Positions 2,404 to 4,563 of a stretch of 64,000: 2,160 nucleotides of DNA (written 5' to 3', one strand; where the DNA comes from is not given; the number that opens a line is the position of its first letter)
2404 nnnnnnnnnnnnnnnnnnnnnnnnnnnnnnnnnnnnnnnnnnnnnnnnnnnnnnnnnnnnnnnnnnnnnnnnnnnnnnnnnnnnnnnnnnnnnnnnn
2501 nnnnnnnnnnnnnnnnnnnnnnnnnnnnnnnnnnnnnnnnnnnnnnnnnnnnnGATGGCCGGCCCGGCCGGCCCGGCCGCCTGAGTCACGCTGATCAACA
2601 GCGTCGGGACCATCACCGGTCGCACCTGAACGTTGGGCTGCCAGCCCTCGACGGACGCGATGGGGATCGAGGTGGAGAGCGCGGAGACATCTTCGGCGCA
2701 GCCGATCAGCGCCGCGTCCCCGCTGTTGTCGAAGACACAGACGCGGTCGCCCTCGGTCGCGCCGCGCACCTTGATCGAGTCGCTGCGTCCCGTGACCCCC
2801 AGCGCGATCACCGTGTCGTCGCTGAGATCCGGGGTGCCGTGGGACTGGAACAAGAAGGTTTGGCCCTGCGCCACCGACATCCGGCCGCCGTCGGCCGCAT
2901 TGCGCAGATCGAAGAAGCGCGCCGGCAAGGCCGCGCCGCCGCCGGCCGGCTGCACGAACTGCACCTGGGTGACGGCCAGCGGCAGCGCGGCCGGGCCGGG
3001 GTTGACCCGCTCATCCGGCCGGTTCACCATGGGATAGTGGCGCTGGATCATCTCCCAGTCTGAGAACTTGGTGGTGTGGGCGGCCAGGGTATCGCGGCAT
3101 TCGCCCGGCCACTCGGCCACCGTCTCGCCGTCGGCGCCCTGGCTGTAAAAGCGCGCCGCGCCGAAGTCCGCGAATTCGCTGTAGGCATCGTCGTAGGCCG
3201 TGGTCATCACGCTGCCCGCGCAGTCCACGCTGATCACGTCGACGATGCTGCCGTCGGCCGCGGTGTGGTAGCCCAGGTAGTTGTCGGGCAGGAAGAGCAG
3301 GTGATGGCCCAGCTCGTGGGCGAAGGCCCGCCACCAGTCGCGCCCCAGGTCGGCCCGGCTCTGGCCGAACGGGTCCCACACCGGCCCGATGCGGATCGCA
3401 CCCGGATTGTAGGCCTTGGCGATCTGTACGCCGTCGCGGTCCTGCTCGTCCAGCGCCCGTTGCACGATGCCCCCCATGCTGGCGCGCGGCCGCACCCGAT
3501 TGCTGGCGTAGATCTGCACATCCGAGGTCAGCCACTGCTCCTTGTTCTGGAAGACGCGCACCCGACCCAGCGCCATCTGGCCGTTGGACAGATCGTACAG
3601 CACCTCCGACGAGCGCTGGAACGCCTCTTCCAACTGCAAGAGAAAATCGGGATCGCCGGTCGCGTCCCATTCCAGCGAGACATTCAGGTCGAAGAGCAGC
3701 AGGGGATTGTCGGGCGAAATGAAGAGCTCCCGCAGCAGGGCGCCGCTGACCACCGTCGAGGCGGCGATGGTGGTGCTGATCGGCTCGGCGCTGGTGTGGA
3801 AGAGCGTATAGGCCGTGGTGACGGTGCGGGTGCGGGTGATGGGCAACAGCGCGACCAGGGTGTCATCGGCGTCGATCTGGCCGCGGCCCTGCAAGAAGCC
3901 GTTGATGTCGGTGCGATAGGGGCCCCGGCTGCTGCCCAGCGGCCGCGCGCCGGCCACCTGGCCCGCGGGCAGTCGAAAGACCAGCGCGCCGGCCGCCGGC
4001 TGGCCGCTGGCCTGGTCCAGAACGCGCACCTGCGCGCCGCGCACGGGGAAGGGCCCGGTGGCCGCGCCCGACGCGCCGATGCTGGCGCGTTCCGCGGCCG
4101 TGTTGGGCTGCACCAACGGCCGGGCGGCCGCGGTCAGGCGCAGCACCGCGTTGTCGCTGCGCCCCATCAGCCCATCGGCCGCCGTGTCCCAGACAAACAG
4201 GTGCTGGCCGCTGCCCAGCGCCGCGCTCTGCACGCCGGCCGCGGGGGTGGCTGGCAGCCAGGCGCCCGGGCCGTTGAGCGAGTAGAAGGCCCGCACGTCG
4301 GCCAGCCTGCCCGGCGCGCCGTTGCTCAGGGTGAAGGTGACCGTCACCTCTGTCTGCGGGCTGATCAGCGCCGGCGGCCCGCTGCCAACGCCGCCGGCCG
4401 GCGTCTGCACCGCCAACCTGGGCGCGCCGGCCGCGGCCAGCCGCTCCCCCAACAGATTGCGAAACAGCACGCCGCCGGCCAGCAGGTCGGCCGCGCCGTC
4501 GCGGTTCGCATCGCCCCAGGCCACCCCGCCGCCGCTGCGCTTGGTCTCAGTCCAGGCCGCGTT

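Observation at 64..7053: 2329-aa secreted FG-GAP/VCBS protein with an embedded HExxH protease-like domain and a ~30-copy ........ octapeptide array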

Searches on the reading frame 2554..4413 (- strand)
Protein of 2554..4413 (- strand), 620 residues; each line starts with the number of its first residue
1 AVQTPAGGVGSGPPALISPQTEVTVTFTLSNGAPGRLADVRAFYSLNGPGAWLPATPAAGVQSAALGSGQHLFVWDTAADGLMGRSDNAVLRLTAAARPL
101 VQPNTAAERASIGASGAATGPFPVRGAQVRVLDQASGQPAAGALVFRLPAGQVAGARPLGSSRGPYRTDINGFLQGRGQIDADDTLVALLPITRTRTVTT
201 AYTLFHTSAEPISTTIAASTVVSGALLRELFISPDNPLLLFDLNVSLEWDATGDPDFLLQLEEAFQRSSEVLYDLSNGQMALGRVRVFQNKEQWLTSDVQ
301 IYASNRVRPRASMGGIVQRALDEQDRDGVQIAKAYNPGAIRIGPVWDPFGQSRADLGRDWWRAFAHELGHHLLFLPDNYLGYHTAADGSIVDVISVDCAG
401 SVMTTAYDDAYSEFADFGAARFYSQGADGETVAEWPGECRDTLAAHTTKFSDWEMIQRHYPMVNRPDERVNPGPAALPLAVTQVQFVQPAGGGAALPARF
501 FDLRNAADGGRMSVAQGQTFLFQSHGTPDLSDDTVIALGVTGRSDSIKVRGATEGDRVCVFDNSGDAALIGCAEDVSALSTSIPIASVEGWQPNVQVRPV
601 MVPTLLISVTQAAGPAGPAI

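Call 33: predict_structure(alignment_id=A2)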
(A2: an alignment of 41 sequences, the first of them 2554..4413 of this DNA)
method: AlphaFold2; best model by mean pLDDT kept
length: 620 residues; sequences in the alignment: 41
mean_pLDDT: 83.7   pTM: 0.82
mean pLDDT of the five models: 83.7, 80.0, 78.1, 77.1, 73.3
residues with pLDDT >= 90: 304; 70-90: 210; 50-70: 76; < 50: 30
segments of 3 or more residues with pLDDT < 50: 1-17, 195-198, 615-620
pLDDT, mean of each block of 10 residues (from residue 1): 30 43 89 76 86 91 90 91 86 83 61 74 89 97 96 93 93 91 95 61 92 86 89 95 95 93 95 91 96 93 89 90 89 93 75 75 94 91 90 84 79 70 71 73 85 89 75 76 94 83 96 91 82 86 89 93 89 94 90 68 63 43
secondary structure, 60 per line:
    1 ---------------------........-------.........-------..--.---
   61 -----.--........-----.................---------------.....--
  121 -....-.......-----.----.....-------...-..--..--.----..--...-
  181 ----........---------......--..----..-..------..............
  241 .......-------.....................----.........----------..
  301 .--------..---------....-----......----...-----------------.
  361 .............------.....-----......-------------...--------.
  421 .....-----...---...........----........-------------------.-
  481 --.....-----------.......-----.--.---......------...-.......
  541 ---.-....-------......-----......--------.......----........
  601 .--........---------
elements in order: E22-29 E37-45 E69-76 E82-98 E114-118 E122-125 E127-133 E144-148 E156-158 E177-179 E185-192 E202-207 E227-247 H255-275 E280-288 E299-301 E321-324 E330-335 E340-342 H360-373 E380-384 E390-395 E423-425 E431-433 H437-441 H443-447 H452-459 E483-487 E499-505 E518-523 E534-540 E546-549 E557-562 E568-573 E582-588 E593-601 E604-611
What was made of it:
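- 2584..4356 (-): Conserved module A, aa 900-1490: beta-sandwich domains plus the catalytic-like domain. AlphaFold2 pLDDT 83.7, pTM 0.82 (call 33).
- On Metzincin clan: The order of secondary structure in the AlphaFold2 model fits (call 33).
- The confident AlphaFold2 model has this order of elements: strand, backing helix, four strands, active-site helix carrying HExxH, beta-ribbon, Met, C-terminal helices (call 33).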

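Call 37: fold_search(model_id=the predicted structure, library=pdb)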
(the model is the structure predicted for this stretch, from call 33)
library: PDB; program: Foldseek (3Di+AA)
matches with E <= 10: 1021; with E <= 0.001: 8
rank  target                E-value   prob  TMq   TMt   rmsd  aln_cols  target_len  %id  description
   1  4uzg                  1.4e-05  0.99  0.13  0.24  14.8       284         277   11  Crystal structure of group B streptococcus pilus 2b backbone protein SAK_1440 (released 2015-05-13)
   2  8wgg                  4.2e-05  0.60  0.09  0.11  18.5       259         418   10  Crystal structure of basal pilin PilB from Streptococcus sanguinis (released 2025-03-26)
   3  9vqn                  1.3e-04  0.51  0.09  0.11  16.8       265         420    9  Crystal structure of Se-Met SSA1633 from Streptococcus sanguinis (Phase determination model) (released 2026-01-21)
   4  8wxd_A                1.4e-04  0.85  0.11  0.14  14.8       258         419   12  Crystal Structure of shaft pilin PilA from Streptococcus sanguinis (released 2025-05-07)
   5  8wg6                  1.4e-04  0.47  0.09  0.11  18.6       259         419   10  Crystal structure of major pilin PilB from Streptococcus sanguinis - SeMet derivative (released 2025-03-26)
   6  7woi_A                4.7e-04  0.80  0.10  0.14  18.1       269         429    8  Structure of the shaft pilin Spa2 from Corynebacterium glutamicum (released 2023-01-25)
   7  3kpt_B                7.3e-04  0.93  0.13  0.19  15.1       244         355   10  Crystal structure of BcpA, the major pilin subunit of Bacillus cereus (released 2009-11-24)
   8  3rkp_A                8.2e-04  0.93  0.12  0.19  16.7       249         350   11  Crystal structure of BcpA*(D312A), the major pilin subunit of Bacillus cereus (released 2012-05-30)
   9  3kpt_A                1.3e-03  0.77  0.11  0.17  16.6       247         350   11  Crystal structure of BcpA, the major pilin subunit of Bacillus cereus (released 2009-11-24)
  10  5f44_C                1.6e-03  0.92  0.11  0.23  17.0       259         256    9  Crystal structure of shaft pilin spaA from Lactobacillus rhamnosus GG (released 2016-07-20)
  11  4oq1                  1.8e-03  0.90  0.11  0.19  18.5       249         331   10  Structure of the Streptococcal ancillary pilin (released 2014-04-23)
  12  5f44_B                1.9e-03  0.84  0.11  0.22  17.4       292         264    9  Crystal structure of shaft pilin spaA from Lactobacillus rhamnosus GG (released 2016-07-20)
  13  5hbb_A                2.0e-03  0.90  0.12  0.24  17.2       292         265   10  Crystal structure of shaft pilin spaA from Lactobacillus rhamnosus GG - E139A mutant (released 2016-07-20)
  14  5hts_F                2.1e-03  0.87  0.11  0.25  17.1       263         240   10  Crystal structure of shaft pilin spaA from Lactobacillus rhamnosus GG - D295N mutant (released 2016-07-20)
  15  5hts_E                2.2e-03  0.87  0.12  0.24  17.5       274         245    9  Crystal structure of shaft pilin spaA from Lactobacillus rhamnosus GG - D295N mutant (released 2016-07-20)
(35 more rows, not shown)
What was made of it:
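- Tried and rejected: Model 1 returned Ig-like pilin domains (call 37).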

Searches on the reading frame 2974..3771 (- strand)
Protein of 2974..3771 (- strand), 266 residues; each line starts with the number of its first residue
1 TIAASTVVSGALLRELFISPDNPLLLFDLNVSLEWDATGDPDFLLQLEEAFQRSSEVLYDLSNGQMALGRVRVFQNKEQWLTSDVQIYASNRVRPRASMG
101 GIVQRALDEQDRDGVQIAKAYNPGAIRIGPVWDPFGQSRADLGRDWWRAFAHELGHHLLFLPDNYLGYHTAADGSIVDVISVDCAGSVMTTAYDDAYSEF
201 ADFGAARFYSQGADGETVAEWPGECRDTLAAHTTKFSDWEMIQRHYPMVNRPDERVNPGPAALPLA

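Call 41: search_solved_structures(query=A4, max_evalue=10, show_alignments=3)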
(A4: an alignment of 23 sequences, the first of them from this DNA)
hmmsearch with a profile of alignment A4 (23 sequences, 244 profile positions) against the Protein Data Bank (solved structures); distinct sequences matched with E-value up to 10: 0.
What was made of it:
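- Closest known: Peptidase family M6. Different: There is no PDB sequence hit (call 41).
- The catalytic profile finds nothing in PDB sequences at E<=10 (call 41).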

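Call 42: search_protein_families(library=ncbifam, alignment_id=A4, max_evalue=1)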
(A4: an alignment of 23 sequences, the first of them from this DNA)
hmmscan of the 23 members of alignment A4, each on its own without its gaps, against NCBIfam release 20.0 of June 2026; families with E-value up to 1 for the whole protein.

A. member 1, seq(266 aa): 2 families
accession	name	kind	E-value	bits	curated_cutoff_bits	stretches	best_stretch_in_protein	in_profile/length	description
TIGR03296.1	M6dom_TIGR03296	domain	0.0046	16.9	110.8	1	147-172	167-191/286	M6 family metalloprotease domain-containing protein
NF004534.0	PRK05884.1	equivalog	0.064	12.7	244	1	133-219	86-170/224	SDR family oxidoreductase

B. families by the number of members that match (of 23 scanned): 9 families
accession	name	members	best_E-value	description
TIGR03296.1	M6dom_TIGR03296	17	0.0034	M6 family metalloprotease domain-containing protein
TIGR03952.1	metzin_BF0631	3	0.088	zinc-dependent metalloproteinase lipoprotein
NF041732.1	hist_kin_CseC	2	0.12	two-component system sensor histidine kinase CseC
NF004534.0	PRK05884.1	1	0.064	SDR family oxidoreductase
NF006415.0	PRK08662.1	1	0.14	nicotinate phosphoribosyltransferase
NF004850.0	PRK06201.1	1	0.16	hypothetical protein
NF006212.0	PRK08339.1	1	0.17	short chain dehydrogenase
TIGR03199.1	pucC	1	0.18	xanthine dehydrogenase subunit C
NF045820.1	PgAcgDacpgdA_Strep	1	0.26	peptidoglycan-N-acetylglucosamine deacetylase PgdA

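Call 66: search_protein_representatives(alignment_id=A4)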
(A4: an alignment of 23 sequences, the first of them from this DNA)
Query: 23 sequences, 244 profile positions. Proteins with E-value up to 0.001 (for the whole library): 1795; up to 1e-10: 1291; up to 1e-30: 655. The best 150 are listed.
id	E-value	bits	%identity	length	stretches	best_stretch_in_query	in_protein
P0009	2.0e-116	404.2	-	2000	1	1-244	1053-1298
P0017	3.7e-115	400.0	-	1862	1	1-243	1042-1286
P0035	2.5e-113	394.0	-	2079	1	1-244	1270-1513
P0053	4.0e-113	393.4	-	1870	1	1-244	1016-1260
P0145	1.0e-111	388.7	-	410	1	5-244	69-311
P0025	1.2e-111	388.6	-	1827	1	1-243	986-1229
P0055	1.3e-111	388.4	-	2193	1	1-244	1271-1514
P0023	6.6e-111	386.1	-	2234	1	1-243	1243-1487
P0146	4.7e-110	383.3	-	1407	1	1-244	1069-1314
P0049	1.6e-109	381.6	-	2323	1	1-244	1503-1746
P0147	2.3e-109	381.1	-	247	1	16-243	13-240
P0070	2.6e-109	380.9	-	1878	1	1-244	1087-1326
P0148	3.3e-109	380.5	-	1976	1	3-244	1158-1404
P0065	7.0e-109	379.5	-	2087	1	1-244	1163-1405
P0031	9.3e-109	379.1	-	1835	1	1-244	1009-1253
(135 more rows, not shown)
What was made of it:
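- Tried and rejected: Exhaustive profile search (call 66).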

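Call 69: search_protein_families(library=pfam, alignment_id=A4, max_evalue=10)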
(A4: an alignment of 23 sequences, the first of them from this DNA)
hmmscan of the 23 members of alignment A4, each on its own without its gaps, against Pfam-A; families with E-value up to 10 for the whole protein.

A. member 1, seq(266 aa): 1 family
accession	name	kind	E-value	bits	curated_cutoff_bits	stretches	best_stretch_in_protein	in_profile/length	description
PF05547.17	Peptidase_M6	-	0.13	12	22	1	150-201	229-278/294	Immune inhibitor A peptidase M6, catalytic domain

B. families by the number of members that match (of 23 scanned): 7 families
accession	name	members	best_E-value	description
PF22325.2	CR4_N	4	0.0052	Interferon-gamma receptor, N-terminal domain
PF13100.11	OstA_2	1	0.0023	OstA-like protein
PF02031.22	Peptidase_M7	1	0.046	Streptomyces extracellular neutral proteinase (M7) family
PF06262.17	Zincin_1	1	0.062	Zincin-like metallopeptidase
PF05547.17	Peptidase_M6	1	0.13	Immune inhibitor A peptidase M6, catalytic domain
PF12575.13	Pox_EPC_I2-L1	1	0.2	Poxvirus entry protein complex L1 and I2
PF09471.16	Peptidase_M64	1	0.22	IgA Peptidase M64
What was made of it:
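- On Peptidase M6 (immune inhibitor A): TIGR03296 scores 16.9 bits against 110.8 and covers only about 25 residues, in 17 of 23 members (calls 42, 69).
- On Peptidase M64 (IgAse): PF09471 matches 1 of 23 members at E 0.22 (call 69).
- Closest known: Peptidase family M6. Different: Scores are far below the curated cut-offs (calls 42, 69).
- Closest known: IgAse. Different: Peptidase_M64 is matched by only 1 of 23 members, at E 0.22 (call 69).
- The only peptidase families among the weak Pfam and NCBIfam matches are zincins: M6, M7, M64, Zincin_1 and a metzincin lipoprotein (calls 42, 69). Similarity to M6 is below every curated threshold (calls 42, 69).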

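Call 75: find_related_loci(query=A4, collection=genome_contigs, flank=4000)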
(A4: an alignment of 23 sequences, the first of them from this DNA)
Query A4 (266 aa) in genome_contigs; peptide patterns used: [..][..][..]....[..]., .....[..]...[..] (x = any residue, [..] = any of these).
158 stretches matched a pattern; 136 encode a relative of the query (tblastn E <= 1e-3); the best 80 are kept; 80 distinct loci.
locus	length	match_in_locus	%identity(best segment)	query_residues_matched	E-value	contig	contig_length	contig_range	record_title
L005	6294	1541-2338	89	1-266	7e-164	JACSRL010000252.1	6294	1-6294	MAG: Anaerolinea sp. isolate CH3 contig-70_17814, whole genome shotgun sequence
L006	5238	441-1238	86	1-266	1e-159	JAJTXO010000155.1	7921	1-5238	MAG: Caldilineales bacterium isolate DTUCFX11 155-Genome36, whole genome shotgun sequence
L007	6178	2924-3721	86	1-266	2e-158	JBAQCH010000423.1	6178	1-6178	MAG: Anaerolineae bacterium isolate MFD10570_ilm_asm_bin10 k127_57385, whole genome shotgun sequence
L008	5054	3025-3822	81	1-266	2e-152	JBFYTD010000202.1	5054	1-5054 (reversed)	MAG: Anaerolineae bacterium isolate PPR_0257 scaffold_8881, whole genome shotgun sequence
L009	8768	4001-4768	70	1-266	3e-123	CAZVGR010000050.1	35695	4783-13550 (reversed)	MAG TPA_asm: uncultured Anaerolinea sp. isolate SRP304446_co1_50 genome assembly, contig: NODE_777_length_35695_cov_17.6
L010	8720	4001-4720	56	7-265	1e-85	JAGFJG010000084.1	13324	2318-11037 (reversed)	MAG: Caldilineales bacterium isolate mag.17 k127_2740005, whole genome shotgun sequence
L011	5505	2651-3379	52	4-265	2e-80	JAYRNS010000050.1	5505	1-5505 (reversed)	MAG: Anaerolineae bacterium isolate XM2_XAASGE4bin.34 k141_75767, whole genome shotgun sequence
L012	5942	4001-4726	51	7-265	2e-80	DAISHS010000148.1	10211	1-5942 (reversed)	MAG TPA_asm: Chloroflexota bacterium isolate CTOTU1896 NODE_682_length_10211_cov_6.410890, whole genome shotgun sequence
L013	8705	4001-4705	53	13-265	3e-80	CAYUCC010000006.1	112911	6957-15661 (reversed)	MAG TPA_asm: uncultured Anaerolineae bacterium isolate SRP173033_co1_350 genome assembly, contig: NODE_225_length_112911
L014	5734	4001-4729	52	4-265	5e-80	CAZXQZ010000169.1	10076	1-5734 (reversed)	MAG TPA_asm: uncultured Anaerolineae bacterium isolate SRP173033_co2_180 genome assembly, contig: NODE_3734_length_10076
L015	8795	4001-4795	49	1-265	5e-80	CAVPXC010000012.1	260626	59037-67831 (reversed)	MAG: uncultured Chloroflexia bacterium isolate MFD00032.bin.2.54 genome assembly, contig: contig_20392, whole genome sho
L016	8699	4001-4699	55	14-265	9e-80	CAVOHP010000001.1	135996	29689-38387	MAG: uncultured Chloroflexia bacterium isolate MFD09848.bin.2.72 genome assembly, contig: contig_10696, whole genome sho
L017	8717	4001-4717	51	13-265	1e-78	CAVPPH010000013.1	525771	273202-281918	MAG: uncultured Chloroflexia bacterium isolate MFD09779.bin.2.73 genome assembly, contig: contig_6596, whole genome shot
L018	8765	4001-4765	49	13-265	4e-77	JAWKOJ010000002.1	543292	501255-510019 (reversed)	MAG: Caldilineales bacterium isolate ABC2.10 ABC2.10.fa-2, whole genome shotgun sequence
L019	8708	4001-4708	50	3-249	2e-76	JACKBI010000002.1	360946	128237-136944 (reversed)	MAG: Anaerolineales bacterium isolate HK-STAS-CHLO-17 HK-STAS-CHLO-17_2, whole genome shotgun sequence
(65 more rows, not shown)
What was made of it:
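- Many paralogues occur per genome, at least 10 in one MAG (call 75).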
